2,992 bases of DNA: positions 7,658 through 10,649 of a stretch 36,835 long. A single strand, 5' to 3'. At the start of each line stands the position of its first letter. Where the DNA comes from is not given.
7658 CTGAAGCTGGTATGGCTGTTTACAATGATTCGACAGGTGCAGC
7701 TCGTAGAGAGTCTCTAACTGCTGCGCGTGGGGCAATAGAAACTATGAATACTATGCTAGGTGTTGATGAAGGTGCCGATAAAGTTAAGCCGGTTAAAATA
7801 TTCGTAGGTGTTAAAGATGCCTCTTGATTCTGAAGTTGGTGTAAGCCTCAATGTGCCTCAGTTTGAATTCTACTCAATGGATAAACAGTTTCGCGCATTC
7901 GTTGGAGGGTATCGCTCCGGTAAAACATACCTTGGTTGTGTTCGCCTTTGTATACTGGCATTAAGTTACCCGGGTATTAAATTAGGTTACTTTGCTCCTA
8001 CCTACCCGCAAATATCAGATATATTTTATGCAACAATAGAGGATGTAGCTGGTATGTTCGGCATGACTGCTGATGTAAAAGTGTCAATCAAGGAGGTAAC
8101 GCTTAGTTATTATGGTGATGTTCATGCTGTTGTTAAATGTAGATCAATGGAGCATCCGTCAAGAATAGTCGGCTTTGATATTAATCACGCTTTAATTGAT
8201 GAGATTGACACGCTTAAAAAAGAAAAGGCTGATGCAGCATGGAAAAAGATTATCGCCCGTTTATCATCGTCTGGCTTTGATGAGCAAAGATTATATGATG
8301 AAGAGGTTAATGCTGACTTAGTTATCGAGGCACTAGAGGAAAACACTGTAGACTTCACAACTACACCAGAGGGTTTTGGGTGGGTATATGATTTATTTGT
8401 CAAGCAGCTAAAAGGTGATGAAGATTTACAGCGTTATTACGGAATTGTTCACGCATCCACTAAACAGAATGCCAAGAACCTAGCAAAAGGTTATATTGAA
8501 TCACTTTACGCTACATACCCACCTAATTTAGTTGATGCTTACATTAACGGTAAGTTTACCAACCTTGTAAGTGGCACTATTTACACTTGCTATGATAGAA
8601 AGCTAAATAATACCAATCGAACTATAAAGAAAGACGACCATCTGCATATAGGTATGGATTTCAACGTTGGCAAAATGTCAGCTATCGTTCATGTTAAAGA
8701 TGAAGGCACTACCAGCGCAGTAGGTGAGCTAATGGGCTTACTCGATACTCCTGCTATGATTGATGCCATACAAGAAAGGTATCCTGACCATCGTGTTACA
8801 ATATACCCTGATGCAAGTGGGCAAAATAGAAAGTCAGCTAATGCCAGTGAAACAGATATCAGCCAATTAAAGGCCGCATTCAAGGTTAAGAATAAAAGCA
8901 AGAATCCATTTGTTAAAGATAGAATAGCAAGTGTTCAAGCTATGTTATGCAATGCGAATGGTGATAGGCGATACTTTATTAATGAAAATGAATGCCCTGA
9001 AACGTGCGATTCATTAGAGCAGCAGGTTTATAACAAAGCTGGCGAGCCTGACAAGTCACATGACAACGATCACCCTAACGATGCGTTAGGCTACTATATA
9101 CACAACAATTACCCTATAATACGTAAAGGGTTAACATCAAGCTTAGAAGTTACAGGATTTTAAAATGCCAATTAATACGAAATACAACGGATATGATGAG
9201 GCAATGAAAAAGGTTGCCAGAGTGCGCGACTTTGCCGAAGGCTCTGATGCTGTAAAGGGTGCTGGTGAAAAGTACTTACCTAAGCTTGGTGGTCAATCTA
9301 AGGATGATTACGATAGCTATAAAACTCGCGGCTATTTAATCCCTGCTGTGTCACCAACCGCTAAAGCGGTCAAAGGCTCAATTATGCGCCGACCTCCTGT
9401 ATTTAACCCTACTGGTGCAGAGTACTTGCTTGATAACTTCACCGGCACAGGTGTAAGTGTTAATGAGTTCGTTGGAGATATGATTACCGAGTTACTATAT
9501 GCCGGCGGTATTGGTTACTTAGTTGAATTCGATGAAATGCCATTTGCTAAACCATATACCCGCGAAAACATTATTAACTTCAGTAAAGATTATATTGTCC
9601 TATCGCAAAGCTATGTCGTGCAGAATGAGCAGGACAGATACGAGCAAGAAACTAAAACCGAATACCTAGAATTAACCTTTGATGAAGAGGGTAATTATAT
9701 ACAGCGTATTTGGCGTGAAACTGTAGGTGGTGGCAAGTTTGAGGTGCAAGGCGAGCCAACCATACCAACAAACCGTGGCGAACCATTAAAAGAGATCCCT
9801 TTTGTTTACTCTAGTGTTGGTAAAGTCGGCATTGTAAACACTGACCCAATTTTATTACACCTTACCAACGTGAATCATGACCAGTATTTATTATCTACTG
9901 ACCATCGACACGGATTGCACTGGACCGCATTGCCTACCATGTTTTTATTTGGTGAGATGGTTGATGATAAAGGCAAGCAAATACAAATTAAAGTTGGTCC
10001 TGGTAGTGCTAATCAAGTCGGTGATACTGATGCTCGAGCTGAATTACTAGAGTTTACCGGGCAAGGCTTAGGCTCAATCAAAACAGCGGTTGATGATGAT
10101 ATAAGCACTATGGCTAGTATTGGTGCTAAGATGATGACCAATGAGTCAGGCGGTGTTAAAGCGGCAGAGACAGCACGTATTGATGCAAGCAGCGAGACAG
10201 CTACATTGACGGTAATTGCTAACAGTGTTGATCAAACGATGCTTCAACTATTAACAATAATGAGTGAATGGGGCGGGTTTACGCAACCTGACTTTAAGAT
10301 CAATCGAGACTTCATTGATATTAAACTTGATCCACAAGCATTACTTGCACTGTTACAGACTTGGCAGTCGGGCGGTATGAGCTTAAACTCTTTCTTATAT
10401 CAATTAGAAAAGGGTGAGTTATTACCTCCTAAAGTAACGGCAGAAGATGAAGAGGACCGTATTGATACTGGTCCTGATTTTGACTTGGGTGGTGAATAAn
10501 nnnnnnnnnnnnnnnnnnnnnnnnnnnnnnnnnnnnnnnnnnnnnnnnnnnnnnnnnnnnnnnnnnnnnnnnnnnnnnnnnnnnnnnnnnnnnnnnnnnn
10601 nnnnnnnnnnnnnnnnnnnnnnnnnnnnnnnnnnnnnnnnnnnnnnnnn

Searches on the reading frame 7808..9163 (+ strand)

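Call 6: search_protein_families(library=pfam, max_evalue=1, proteins=[window:7808-9163:+])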
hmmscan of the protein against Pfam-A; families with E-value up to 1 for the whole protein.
window:7808-9163:+ (451 aa): 3 families
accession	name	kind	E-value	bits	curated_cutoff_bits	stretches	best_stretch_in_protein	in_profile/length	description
PF03237.21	Terminase_6N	-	5.2e-22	79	22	2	31-153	2-125/215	Terminase large subunit, T4likevirus-type, N-terminal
PF17289.8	Terminase_6C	-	2.4e-12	47.5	22.6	1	281-433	1-154/155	Terminase RNaseH-like domain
PF20707.3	bDLD2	-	0.23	12.4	25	0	116-150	15-49/93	Bacterial Death-like domain 2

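Call 7: search_protein_families(library=phrogs, max_evalue=1, proteins=[window:7808-9163:+])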
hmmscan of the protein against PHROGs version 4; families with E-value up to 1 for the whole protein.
window:7808-9163:+ (451 aa): 6 families
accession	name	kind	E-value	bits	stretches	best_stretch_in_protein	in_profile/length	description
phrog_38319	-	unknown function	4e-92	309.5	1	12-295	4-269/271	-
phrog_10250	-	head and packaging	1.6e-51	176.2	1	235-441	3-222/228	terminase large subunit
phrog_2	-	head and packaging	5.6e-51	175.2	1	17-438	269-596/807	terminase large subunit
phrog_979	-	head and packaging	0.00039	20.2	1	15-142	155-282/642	terminase large subunit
phrog_675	-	head and packaging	0.0098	15.2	1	38-155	67-180/576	terminase large subunit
phrog_18890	-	transcription regulation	0.23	13.4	1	159-222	14-79/91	transcriptional regulator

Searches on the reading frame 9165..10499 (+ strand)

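Call 6: search_protein_families(library=pfam, max_evalue=1, proteins=[window:9165-10499:+])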
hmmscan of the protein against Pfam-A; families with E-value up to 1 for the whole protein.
window:9165-10499:+ (444 aa): 2 families
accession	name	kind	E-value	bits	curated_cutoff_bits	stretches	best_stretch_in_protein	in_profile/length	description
PF13264.11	DUF4055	-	1.1e-28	100.5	25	1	230-369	2-139/140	Domain of unknown function (DUF4055)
PF18705.7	DUF5643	-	0.011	16.2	34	0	264-287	51-74/115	Family of unknown function (DUF5643)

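Call 7: search_protein_families(library=phrogs, max_evalue=1, proteins=[window:9165-10499:+])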
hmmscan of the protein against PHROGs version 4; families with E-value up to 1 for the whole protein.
window:9165-10499:+ (444 aa): 3 families
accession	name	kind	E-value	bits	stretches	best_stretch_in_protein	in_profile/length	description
phrog_145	-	head and packaging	6.2e-86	290.1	1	1-437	8-466/493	portal protein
phrog_2417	-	unknown function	1.5e-15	58.3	1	7-215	10-234/242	-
phrog_2469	-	unknown function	1.9e-06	28.8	1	306-432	4-131/142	-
